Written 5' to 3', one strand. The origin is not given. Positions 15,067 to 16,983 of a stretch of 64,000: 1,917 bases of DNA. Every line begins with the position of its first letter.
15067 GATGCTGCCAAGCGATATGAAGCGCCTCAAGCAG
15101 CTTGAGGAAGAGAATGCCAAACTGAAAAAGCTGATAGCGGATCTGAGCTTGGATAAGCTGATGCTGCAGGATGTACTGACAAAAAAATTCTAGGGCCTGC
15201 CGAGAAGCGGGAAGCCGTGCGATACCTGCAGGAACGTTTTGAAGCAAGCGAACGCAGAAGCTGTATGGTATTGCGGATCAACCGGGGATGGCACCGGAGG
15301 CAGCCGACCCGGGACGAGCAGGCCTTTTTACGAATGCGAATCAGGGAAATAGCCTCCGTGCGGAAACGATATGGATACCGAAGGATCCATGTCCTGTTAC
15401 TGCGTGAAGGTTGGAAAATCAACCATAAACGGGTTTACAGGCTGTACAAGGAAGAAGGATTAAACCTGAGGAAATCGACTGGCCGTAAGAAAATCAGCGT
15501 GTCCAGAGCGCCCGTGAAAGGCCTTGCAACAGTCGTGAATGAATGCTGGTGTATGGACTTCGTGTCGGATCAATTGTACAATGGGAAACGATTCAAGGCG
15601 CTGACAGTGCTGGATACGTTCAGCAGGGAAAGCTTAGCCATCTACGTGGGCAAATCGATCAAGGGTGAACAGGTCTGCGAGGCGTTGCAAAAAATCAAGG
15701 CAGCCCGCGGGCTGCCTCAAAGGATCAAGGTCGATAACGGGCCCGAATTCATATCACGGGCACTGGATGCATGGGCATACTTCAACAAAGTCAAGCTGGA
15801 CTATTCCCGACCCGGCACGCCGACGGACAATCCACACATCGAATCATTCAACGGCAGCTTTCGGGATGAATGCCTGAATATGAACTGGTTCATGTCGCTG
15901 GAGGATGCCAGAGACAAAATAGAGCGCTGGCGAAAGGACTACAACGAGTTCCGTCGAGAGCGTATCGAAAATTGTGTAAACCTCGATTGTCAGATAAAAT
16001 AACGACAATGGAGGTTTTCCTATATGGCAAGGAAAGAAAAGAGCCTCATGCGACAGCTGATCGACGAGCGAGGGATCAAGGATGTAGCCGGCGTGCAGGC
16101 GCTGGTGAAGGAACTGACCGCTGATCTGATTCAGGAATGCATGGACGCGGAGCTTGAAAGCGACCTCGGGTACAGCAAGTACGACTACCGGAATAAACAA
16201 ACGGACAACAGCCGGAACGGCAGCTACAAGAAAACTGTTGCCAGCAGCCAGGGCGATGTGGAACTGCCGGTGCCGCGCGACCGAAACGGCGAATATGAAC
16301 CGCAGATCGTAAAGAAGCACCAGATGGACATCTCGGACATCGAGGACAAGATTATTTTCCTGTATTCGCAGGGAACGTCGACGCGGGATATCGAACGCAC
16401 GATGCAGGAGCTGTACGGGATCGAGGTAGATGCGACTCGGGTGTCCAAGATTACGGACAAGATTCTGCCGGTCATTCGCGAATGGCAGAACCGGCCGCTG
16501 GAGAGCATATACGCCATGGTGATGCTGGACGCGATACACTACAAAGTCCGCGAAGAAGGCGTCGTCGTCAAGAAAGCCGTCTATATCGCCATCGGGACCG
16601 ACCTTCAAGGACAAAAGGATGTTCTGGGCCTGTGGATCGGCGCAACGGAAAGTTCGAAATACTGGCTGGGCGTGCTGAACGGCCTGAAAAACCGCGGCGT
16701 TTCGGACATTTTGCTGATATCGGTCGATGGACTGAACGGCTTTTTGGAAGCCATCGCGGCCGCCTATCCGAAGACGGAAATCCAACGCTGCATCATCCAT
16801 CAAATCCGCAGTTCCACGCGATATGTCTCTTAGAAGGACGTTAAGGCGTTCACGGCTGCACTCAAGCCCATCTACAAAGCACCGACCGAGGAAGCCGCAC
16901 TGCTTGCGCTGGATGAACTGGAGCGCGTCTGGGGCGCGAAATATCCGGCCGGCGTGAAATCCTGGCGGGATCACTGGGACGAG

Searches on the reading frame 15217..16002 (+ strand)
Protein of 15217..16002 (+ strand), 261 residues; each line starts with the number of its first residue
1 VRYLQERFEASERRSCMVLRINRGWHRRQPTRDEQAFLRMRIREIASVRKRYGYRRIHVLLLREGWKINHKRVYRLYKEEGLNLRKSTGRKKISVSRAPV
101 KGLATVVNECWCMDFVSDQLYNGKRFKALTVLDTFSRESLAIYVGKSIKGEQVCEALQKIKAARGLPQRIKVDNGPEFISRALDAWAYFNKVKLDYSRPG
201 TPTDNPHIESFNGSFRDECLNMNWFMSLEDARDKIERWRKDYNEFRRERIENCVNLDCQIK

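Call 82: search_protein_families(library=pfam, proteins=[window:15217-16002:+], max_evalue=0.00001)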
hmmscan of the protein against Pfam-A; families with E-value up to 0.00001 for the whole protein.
window:15217-16002:+ (261 aa): 3 families
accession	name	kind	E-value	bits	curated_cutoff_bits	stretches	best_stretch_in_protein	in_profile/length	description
PF00665.32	rve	-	4.4e-22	78.7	32.6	1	107-202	4-102/102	Integrase core domain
PF13683.12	rve_3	-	1.4e-21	76.4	26.5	1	191-247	2-58/67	Integrase core domain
PF13276.12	HTH_21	-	3.1e-13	50.2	28.1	1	34-85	3-55/60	HTH-like domain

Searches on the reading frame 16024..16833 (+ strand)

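Call 18: search_protein_families(library=pfam, proteins=[window:16024-16833:+], max_evalue=0.001)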
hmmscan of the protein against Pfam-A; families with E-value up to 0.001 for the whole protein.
window:16024-16833:+ (269 aa): 1 family
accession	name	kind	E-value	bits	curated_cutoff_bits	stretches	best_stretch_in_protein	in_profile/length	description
PF00872.24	Transposase_mut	-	1.6e-82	277.9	21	1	7-268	5-265/379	Transposase, Mutator family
